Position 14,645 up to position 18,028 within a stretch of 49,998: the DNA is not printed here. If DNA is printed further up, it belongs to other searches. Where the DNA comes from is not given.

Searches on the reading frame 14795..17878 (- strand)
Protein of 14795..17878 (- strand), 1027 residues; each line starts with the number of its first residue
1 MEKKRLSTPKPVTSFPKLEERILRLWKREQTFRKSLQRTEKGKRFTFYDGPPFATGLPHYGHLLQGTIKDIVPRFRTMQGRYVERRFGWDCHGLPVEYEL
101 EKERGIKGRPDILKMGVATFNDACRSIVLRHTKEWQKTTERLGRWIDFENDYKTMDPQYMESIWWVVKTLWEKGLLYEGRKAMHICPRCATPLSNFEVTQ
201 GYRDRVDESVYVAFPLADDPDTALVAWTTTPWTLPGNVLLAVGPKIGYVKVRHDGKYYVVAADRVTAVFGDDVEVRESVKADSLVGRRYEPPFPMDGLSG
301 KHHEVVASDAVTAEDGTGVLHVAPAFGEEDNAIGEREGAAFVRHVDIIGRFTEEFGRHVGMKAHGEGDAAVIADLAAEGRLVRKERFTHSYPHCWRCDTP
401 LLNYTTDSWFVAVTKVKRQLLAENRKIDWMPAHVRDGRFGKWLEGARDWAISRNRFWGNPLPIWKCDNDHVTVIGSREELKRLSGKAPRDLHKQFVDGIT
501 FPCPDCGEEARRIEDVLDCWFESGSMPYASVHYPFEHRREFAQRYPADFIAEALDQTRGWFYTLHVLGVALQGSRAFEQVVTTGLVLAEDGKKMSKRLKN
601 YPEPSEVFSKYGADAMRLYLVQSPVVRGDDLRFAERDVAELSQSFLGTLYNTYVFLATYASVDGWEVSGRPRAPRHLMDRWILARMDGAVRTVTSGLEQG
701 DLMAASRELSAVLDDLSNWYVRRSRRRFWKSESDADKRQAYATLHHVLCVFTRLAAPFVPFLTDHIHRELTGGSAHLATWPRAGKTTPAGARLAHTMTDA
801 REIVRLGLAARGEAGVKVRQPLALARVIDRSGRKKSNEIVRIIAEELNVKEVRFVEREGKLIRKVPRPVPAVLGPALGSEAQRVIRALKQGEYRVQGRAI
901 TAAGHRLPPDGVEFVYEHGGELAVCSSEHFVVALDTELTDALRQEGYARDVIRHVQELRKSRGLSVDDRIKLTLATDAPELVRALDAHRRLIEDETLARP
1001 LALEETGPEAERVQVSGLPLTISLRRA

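Call 8: search_protein_families(library=pfam, proteins=[window:14795-17878:-], max_evalue=0.1)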
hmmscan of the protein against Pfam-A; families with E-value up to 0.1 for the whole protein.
window:14795-17878:- (1027 aa): 7 families
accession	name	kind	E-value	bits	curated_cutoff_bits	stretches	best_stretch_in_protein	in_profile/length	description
PF00133.28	tRNA-synt_1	-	2.2e-140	468.6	22.7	1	22-627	2-409/414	tRNA synthetases class I (I, L, M and V)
PF19302.4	DUF5915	-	1.7e-32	113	27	1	841-1026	2-194/195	Domain of unknown function (DUF5915)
PF08264.19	Anticodon_1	-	4.4e-25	88.7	25.1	1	679-823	1-145/148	Anticodon-binding domain of tRNA ligase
PF09334.17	tRNA-synt_1g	-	2.4e-14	53.4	20.1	2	52-197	8-134/391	tRNA synthetases class I (M)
PF21349.2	RUBY_RBDX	-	0.046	13.6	26.5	0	174-197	7-30/30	Rubrerythrin, rubredoxin-like domain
PF07754.17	HVO_2753_ZBP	-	0.079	13.2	33.2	0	498-509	14-25/46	Small zinc finger protein HVO_2753-like, Zn-binding pocket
PF01406.26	tRNA-synt_1e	-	0.089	12.6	27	0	582-623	243-283/301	tRNA synthetases class I (C) catalytic domain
